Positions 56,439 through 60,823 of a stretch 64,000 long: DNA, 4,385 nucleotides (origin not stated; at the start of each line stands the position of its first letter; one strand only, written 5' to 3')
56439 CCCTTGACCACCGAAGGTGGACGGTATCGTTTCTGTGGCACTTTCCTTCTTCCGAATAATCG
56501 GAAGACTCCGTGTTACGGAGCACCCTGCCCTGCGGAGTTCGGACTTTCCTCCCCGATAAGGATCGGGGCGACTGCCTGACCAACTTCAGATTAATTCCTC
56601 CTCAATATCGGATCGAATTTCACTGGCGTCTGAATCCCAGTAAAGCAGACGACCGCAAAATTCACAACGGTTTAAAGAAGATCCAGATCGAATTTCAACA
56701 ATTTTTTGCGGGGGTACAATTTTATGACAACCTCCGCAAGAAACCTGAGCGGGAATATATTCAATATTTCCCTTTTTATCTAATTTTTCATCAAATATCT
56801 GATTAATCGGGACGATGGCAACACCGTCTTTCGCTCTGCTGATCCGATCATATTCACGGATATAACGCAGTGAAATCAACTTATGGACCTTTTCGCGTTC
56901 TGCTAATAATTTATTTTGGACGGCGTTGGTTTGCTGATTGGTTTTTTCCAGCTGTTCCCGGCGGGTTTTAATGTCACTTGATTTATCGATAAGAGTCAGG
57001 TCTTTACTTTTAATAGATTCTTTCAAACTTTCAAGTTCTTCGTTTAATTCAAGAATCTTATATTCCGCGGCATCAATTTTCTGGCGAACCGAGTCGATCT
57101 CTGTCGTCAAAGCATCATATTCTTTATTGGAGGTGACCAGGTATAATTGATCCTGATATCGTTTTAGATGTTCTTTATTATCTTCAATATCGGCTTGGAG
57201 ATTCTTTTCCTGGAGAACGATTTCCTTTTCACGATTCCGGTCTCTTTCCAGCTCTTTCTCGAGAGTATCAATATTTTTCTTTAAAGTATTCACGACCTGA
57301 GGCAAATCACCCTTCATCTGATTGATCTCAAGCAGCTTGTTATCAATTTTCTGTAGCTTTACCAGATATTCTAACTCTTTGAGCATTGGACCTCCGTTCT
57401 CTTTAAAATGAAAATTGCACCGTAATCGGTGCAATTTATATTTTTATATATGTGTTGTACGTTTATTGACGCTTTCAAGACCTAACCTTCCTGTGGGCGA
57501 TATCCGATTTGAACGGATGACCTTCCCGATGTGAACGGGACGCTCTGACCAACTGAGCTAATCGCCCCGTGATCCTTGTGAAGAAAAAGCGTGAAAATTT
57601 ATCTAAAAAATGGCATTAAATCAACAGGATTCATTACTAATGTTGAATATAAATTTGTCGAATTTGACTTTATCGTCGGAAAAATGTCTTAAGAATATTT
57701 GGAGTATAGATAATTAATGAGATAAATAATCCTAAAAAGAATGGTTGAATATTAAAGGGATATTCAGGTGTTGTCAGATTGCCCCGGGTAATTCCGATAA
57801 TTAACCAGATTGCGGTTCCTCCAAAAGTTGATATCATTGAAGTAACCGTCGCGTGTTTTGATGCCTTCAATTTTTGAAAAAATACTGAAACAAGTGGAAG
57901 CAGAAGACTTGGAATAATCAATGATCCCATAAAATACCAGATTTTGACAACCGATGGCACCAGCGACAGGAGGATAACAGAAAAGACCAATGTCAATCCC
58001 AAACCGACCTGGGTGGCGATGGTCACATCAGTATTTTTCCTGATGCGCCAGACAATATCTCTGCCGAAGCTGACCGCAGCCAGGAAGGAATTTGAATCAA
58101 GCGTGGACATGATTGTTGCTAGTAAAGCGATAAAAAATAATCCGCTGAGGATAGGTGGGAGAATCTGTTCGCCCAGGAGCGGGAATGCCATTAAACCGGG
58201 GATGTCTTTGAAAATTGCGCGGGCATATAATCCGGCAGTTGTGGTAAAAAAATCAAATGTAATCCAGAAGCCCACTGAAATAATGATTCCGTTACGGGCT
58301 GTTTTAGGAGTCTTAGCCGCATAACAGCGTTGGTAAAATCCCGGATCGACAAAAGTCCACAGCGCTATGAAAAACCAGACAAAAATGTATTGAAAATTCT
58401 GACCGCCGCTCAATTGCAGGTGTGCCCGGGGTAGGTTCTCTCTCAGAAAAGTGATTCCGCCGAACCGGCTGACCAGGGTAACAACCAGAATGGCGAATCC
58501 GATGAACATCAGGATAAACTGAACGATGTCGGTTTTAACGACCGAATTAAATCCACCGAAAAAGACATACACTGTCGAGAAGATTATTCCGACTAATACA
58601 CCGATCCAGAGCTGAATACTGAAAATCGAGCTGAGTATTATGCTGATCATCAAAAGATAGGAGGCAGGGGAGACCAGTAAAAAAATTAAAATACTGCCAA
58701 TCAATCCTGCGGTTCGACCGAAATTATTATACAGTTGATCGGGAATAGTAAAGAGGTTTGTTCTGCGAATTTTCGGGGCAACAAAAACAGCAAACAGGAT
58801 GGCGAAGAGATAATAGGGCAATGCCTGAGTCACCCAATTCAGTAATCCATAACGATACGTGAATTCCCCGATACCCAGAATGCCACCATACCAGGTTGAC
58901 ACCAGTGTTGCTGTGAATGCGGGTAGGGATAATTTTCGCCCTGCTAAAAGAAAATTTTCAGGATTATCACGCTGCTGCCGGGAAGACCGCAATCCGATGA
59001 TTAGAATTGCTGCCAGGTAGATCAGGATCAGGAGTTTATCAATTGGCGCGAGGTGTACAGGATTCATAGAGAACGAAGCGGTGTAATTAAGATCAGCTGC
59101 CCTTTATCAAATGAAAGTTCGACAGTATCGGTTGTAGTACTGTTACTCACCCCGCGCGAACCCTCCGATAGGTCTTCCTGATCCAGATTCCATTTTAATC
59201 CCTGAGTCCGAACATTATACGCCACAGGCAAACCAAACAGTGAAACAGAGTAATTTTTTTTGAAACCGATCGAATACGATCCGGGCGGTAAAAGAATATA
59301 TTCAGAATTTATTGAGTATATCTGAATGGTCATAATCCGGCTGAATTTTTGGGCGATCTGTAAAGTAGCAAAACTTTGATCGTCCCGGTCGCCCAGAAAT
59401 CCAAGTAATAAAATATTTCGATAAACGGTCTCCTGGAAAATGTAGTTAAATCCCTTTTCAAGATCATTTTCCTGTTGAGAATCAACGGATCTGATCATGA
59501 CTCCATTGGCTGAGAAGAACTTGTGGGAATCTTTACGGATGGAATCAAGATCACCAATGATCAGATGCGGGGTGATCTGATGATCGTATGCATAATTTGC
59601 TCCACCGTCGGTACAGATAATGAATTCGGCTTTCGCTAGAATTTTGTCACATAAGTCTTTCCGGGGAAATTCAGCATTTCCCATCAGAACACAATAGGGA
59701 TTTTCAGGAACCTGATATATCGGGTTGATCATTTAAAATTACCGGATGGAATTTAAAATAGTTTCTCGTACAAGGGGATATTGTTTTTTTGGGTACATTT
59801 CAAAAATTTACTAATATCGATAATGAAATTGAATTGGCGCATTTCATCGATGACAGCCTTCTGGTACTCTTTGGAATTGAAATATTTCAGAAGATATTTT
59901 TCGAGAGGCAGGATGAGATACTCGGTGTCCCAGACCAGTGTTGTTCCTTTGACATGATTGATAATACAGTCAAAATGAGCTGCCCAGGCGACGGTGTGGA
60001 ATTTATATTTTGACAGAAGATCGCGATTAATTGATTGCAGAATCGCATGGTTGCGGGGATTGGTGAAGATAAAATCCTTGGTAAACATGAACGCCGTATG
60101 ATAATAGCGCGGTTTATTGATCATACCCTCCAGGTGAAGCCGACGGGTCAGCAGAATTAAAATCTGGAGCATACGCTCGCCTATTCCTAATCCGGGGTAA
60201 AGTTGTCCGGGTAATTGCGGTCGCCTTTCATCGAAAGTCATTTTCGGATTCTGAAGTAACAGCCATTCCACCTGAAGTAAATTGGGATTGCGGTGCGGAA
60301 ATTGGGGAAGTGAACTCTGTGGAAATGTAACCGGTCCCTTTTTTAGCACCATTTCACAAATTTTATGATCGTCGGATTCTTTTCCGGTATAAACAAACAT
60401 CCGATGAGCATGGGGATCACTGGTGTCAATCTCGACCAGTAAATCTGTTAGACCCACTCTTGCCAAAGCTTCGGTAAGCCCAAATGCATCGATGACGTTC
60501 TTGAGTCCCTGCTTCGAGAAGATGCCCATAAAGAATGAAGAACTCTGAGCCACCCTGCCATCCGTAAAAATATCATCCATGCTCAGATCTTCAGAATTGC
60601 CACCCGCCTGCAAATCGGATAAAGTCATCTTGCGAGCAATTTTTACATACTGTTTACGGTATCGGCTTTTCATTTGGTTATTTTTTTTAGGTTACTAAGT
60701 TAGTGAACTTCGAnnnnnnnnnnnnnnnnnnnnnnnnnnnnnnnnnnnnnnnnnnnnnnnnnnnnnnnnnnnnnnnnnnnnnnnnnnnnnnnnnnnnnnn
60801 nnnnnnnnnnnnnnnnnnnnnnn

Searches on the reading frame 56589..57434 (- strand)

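Call 12: search_protein_families(library=pfam, proteins=[window:56589-57434:-], max_evalue=0.001)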
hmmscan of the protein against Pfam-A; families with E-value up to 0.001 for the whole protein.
window:56589-57434:- (282 aa): 2 families
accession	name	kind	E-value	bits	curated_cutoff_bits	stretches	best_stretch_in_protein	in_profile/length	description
PF02591.20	Zn_ribbon_9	-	1.9e-08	34.7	29.1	1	232-264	1-33/33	C4-type zinc ribbon domain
PF24481.2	CT398_CC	-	1.2e-05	25.6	27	1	27-200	1-177/180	CT398-like coiled coil hairpin domain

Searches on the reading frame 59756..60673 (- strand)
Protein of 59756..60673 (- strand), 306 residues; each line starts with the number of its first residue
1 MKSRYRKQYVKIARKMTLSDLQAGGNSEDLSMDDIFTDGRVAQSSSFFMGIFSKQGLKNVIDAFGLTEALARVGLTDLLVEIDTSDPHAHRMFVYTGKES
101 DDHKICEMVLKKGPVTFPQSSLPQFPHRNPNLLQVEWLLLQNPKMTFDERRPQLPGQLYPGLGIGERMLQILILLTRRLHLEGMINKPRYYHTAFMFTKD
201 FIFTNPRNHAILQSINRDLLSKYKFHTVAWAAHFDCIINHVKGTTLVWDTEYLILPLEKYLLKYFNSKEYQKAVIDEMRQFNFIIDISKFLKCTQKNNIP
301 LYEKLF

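Call 12: search_protein_families(library=pfam, proteins=[window:59756-60673:-], max_evalue=0.001)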
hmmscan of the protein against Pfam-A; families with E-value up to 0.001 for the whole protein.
window:59756-60673:- (306 aa): 0 families

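Call 22: search_protein_families(library=ncbifam, proteins=[window:59756-60673:-], max_evalue=0.001)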
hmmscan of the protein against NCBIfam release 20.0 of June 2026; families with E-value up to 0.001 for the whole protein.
window:59756-60673:- (306 aa): 0 families

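Call 25: find_homologous_proteins(query=window:59756-60673:-, max_evalue=0.001)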
Query window:59756-60673:- (306 aa): 45 proteins with E <= 0.001 among 921 candidates.
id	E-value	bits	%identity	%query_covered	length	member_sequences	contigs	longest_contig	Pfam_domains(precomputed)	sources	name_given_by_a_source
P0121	1.7e-206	702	100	100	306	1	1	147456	-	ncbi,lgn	-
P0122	1.1e-161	555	76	100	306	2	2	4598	-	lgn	-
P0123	3.3e-158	544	74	100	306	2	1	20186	-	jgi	-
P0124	2.8e-157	541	75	100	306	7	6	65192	-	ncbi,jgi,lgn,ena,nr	ncbi:hypothetical protein KJ762_15365 [bacterium]|nr:hypothetical protein [bacterium] MBU1065166.1 h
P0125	2.9e-156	537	74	100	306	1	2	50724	-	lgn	-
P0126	4.3e-156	537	73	100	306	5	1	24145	-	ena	-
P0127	6.9e-156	536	74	100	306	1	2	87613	-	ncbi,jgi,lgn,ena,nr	ncbi:MAG TPA: hypothetical protein ENN20_11825 [Candidatus Marinimicrobia bacterium]|nr:hypothetical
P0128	8.1e-156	536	75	100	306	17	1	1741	-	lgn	-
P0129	1.5e-155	535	74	100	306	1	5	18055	-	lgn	-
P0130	2.6e-154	531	74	100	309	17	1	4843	-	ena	-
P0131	4.1e-153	527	71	100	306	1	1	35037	-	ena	-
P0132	1.9e-152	525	72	100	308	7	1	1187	-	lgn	-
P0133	7.2e-133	461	63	98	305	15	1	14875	-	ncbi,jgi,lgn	-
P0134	3.8e-122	425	59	99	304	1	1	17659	-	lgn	-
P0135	4.1e-116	406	55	99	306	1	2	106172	-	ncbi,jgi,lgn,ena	ncbi:MAG: hypothetical protein V1681_01875 [Candidatus Neomarinimicrobiota bacterium]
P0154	6.8e-44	168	34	93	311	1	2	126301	-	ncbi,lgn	-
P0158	3.4e-39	153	31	92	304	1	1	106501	-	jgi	jgi:hypothetical protein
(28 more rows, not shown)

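Call 26: find_encoding_contigs(protein=P0121, flank=10000, max_places=3)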
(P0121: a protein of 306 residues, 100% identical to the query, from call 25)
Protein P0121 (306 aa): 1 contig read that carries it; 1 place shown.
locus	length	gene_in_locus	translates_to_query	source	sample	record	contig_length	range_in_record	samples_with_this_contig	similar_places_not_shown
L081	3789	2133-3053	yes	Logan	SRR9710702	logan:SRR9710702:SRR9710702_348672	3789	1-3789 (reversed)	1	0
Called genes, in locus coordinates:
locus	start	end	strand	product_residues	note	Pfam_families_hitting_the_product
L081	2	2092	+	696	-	?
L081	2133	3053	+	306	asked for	-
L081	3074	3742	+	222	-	PF04263:TPK_catalytic, PF04265:TPK_B1_binding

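Call 27: find_encoding_contigs(protein=P0154, flank=8000, max_places=2)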
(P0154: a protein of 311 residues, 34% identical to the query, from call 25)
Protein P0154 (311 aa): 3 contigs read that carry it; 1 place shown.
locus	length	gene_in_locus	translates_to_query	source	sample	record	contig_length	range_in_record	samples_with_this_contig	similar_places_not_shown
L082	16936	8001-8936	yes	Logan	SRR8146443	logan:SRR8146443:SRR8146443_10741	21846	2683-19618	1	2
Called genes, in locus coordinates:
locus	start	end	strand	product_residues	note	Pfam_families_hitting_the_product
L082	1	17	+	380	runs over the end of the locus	PF02690:Na_Pi_cotrans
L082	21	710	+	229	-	PF01895:PhoU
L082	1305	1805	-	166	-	PF00210:Ferritin, PF05067:Mn_catalase (faint), PF02915:Rubrerythrin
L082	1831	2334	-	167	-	PF02915:Rubrerythrin, PF21349:RUBY_RBDX (weak)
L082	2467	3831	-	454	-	PF06980:DUF1302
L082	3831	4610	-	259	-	PF07044:DUF1329 (weak), PF17131:TP_0789-like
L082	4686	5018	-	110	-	-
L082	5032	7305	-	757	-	PF03176:MMPL, PF12349:Sterol-sensing, PF03176:MMPL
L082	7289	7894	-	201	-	PF00440:TetR_N (weak)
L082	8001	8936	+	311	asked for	-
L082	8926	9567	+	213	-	PF04263:TPK_catalytic, PF21275:Thi_PPkinase_C (weak), PF04265:TPK_B1_binding (weak)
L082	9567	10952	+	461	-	PF00474:SSF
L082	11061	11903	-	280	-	-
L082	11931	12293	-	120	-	PF04430:DUF498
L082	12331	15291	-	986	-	PF00675:Peptidase_M16 (weak), PF05193:Peptidase_M16_C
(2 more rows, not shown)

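Call 28: find_encoding_contigs(protein=P0158, flank=8000, max_places=2)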
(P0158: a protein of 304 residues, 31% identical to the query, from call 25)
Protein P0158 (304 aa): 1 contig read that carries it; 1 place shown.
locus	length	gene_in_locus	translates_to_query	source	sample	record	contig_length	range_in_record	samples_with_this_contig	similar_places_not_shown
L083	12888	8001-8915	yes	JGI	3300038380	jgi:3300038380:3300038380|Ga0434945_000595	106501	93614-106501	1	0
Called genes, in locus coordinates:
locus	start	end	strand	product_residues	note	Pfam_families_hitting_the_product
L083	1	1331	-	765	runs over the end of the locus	PF03176:MMPL, PF02460:Patched (faint), PF03176:MMPL, PF12349:Sterol-sensing (weak)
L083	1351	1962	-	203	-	PF00440:TetR_N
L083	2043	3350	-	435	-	PF06980:DUF1302 (weak)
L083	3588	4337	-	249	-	PF17131:TP_0789-like, PF07044:DUF1329 (weak)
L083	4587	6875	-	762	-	PF03176:MMPL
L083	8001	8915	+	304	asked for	-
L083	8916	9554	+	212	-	PF04263:TPK_catalytic, PF04265:TPK_B1_binding (weak)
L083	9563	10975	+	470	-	PF00474:SSF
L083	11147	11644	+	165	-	PF01928:CYTH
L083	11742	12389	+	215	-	PF01865:PhoU_div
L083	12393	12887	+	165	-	?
